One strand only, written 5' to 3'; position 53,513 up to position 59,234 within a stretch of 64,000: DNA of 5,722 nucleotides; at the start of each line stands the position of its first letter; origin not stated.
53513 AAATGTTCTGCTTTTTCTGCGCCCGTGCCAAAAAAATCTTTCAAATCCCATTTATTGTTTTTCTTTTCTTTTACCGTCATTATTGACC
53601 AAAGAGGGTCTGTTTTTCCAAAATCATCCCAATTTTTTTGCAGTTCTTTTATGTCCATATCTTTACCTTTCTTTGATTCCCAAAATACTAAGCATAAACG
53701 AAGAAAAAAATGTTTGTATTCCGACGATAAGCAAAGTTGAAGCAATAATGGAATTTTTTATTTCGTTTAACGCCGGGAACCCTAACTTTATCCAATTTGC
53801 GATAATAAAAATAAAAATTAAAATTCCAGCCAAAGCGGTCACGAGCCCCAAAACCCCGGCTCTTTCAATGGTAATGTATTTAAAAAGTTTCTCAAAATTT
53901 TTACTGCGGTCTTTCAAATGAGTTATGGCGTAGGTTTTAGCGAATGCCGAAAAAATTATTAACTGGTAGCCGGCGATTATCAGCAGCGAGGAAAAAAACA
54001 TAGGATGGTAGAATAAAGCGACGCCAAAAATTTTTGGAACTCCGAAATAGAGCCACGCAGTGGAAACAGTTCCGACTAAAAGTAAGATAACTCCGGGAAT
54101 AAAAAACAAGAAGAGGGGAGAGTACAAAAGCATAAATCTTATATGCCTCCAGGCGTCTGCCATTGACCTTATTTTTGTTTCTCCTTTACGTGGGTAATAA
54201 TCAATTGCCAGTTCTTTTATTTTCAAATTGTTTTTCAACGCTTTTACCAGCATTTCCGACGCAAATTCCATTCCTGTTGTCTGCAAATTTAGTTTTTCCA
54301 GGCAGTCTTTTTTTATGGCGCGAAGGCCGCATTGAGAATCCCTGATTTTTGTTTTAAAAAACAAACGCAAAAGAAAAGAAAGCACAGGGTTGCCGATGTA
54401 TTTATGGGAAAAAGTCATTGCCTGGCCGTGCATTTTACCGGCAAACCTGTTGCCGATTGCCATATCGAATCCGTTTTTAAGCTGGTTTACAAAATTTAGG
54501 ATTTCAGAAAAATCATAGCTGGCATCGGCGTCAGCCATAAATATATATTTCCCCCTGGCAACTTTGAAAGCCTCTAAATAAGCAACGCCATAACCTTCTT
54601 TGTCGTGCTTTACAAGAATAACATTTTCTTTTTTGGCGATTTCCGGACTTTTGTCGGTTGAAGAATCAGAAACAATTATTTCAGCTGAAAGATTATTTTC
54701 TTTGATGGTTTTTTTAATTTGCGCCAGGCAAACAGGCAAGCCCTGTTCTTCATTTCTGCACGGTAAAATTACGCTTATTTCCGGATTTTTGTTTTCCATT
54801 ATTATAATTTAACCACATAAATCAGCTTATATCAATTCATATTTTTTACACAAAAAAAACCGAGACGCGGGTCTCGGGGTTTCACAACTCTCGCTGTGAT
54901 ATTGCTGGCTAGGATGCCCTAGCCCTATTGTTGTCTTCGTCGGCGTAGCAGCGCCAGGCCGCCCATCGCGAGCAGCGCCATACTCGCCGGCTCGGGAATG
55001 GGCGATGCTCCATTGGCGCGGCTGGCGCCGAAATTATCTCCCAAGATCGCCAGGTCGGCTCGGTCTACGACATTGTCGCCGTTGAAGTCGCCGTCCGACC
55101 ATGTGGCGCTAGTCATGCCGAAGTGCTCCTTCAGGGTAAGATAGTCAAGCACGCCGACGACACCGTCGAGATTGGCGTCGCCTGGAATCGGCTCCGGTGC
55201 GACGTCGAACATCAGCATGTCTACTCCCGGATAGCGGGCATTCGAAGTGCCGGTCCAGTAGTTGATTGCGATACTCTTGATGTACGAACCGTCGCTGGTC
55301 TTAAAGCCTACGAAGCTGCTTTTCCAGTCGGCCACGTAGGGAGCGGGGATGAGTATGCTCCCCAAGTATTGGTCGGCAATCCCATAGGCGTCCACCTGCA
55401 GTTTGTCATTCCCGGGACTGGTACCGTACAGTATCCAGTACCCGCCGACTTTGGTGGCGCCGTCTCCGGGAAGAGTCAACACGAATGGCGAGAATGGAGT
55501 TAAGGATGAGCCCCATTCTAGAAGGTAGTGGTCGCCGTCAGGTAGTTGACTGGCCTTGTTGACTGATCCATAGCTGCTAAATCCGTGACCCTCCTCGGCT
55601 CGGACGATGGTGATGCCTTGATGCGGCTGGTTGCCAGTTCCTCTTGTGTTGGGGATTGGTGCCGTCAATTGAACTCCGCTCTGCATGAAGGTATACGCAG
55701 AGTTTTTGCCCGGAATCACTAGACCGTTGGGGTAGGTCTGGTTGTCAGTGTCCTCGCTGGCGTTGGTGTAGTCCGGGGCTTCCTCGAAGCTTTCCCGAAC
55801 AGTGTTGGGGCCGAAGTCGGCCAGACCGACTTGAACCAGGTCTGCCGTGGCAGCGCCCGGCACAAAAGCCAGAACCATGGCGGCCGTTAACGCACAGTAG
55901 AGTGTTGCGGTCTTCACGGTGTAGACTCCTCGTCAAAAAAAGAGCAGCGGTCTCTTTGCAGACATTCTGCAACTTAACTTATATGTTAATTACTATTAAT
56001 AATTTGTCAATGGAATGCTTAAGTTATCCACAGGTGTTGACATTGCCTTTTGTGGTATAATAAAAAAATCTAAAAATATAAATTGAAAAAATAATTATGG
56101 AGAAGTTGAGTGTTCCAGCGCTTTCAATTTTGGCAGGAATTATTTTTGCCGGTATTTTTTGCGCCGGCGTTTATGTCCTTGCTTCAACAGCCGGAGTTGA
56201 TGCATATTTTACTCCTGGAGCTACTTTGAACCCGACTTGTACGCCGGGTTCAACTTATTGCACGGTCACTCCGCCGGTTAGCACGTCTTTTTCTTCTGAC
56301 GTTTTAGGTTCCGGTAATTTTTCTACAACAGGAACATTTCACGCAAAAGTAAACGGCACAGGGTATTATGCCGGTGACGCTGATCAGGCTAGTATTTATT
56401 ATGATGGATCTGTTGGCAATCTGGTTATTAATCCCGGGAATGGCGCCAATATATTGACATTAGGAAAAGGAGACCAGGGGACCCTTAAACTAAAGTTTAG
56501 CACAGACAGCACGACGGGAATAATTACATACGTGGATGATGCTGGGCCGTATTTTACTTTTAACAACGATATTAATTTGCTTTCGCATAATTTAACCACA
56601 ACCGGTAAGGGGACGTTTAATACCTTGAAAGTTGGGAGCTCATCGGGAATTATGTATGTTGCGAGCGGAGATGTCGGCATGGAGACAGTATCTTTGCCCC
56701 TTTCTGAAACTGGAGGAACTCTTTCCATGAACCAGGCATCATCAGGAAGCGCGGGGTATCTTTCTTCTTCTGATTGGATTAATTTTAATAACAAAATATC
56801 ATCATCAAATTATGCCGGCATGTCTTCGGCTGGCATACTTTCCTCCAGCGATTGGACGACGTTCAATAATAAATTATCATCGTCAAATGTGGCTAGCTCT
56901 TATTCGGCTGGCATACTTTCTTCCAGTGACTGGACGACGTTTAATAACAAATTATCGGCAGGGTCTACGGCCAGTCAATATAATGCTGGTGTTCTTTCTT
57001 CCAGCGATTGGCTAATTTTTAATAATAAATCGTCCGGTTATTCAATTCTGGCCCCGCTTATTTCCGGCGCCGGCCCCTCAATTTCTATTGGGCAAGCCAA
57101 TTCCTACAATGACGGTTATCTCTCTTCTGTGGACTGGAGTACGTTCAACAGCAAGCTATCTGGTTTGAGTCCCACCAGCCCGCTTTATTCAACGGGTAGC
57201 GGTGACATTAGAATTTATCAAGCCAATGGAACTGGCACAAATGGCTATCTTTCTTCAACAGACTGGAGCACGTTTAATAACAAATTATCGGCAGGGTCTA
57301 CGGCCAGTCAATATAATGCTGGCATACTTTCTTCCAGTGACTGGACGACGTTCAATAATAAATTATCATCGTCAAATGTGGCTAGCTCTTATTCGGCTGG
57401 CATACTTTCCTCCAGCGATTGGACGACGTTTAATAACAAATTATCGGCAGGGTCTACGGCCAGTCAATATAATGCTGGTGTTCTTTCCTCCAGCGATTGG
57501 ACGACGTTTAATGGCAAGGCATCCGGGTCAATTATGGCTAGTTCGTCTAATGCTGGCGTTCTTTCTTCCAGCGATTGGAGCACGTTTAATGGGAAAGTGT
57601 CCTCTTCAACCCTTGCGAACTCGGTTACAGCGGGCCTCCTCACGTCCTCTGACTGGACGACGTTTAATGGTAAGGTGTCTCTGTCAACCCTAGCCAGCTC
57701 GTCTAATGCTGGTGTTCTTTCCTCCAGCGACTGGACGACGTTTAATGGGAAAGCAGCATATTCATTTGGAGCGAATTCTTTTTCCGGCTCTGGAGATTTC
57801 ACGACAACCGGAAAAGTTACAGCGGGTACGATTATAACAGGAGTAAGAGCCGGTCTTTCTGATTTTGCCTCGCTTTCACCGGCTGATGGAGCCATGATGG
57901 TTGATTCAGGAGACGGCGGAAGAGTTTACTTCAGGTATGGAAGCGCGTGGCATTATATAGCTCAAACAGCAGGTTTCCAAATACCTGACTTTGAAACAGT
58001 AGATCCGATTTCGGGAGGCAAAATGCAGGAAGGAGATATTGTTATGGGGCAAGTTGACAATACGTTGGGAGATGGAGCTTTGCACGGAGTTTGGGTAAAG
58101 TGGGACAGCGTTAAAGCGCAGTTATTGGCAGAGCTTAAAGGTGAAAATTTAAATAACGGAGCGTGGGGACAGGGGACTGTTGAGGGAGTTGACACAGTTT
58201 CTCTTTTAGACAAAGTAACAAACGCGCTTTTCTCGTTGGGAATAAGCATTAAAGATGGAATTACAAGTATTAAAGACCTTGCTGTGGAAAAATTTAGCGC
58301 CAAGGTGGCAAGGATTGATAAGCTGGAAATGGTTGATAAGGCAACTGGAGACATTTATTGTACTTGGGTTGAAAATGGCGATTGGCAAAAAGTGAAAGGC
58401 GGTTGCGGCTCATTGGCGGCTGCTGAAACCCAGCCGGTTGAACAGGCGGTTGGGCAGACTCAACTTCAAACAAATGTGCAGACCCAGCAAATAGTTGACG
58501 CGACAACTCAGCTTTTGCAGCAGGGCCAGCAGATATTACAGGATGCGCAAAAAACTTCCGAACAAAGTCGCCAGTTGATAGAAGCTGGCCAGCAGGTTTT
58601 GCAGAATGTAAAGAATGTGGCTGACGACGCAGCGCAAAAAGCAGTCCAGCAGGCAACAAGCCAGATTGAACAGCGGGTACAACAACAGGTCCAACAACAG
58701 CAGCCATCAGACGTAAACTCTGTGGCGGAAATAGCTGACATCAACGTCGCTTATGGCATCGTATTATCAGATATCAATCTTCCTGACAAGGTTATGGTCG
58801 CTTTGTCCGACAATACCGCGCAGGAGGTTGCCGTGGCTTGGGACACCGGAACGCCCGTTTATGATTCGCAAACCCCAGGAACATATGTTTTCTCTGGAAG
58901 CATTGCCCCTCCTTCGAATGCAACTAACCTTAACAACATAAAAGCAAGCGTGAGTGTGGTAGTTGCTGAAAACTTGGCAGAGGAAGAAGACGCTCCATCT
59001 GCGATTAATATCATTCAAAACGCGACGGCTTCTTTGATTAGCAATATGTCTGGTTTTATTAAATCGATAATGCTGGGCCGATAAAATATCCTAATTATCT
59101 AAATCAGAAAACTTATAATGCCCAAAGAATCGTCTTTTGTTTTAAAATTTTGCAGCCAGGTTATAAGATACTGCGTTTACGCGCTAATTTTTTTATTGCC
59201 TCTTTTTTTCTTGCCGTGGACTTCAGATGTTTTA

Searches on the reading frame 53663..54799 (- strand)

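Call 95: search_protein_families(library=pfam, max_evalue=0.00001, proteins=[window:53663-54799:-])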
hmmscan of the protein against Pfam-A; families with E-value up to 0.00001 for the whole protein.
window:53663-54799:- (378 aa): 1 family
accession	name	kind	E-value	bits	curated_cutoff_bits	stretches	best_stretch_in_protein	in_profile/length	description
PF00535.33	Glycos_transf_2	-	4.9e-24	85.6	23.3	1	9-169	1-166/168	Glycosyl transferase family 2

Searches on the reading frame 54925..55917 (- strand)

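Call 96: search_protein_families(library=pfam, max_evalue=0.00001, proteins=[window:54925-55917:-])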
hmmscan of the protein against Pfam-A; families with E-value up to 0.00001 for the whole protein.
window:54925-55917:- (330 aa): 1 family
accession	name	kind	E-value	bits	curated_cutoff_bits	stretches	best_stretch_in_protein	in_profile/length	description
PF00404.24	Dockerin_1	-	1e-06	29.3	22.9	1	245-292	1-52/57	Dockerin type I domain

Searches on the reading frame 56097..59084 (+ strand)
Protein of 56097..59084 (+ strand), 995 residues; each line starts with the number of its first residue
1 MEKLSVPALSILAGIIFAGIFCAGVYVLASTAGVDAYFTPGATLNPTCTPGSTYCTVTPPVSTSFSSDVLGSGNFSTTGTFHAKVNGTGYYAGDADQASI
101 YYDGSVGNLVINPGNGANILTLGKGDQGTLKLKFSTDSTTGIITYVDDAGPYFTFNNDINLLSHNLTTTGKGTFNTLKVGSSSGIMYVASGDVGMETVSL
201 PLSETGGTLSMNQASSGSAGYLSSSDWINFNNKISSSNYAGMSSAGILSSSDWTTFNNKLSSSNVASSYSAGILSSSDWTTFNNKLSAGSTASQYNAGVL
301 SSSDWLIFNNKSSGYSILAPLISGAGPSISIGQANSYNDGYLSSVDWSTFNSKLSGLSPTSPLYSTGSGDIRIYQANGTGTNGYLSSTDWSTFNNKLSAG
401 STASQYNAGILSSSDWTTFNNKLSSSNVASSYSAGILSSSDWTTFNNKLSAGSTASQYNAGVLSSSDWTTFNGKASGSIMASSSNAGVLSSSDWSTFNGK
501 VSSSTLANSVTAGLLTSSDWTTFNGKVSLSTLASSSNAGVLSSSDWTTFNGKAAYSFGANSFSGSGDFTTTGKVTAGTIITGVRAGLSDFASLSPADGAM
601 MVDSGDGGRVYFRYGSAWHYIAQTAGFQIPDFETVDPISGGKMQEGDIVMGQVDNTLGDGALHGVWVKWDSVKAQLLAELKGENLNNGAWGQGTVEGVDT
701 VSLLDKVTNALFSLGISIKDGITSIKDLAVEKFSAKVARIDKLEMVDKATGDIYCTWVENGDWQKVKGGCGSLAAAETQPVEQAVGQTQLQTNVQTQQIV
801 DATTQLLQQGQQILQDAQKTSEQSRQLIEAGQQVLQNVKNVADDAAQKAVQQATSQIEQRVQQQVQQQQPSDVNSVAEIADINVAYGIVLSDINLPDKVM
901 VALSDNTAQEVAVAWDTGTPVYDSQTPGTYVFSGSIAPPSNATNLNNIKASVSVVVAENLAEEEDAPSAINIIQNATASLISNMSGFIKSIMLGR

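Call 96: search_protein_families(library=pfam, max_evalue=0.00001, proteins=[window:56097-59084:+])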
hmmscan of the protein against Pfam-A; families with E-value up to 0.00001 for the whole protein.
window:56097-59084:+ (995 aa): 1 family
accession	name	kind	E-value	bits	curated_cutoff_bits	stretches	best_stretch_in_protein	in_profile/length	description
PF07532.17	Big_4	-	7e-11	41.9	22.1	1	882-937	4-57/59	Bacterial Ig-like domain (group 4)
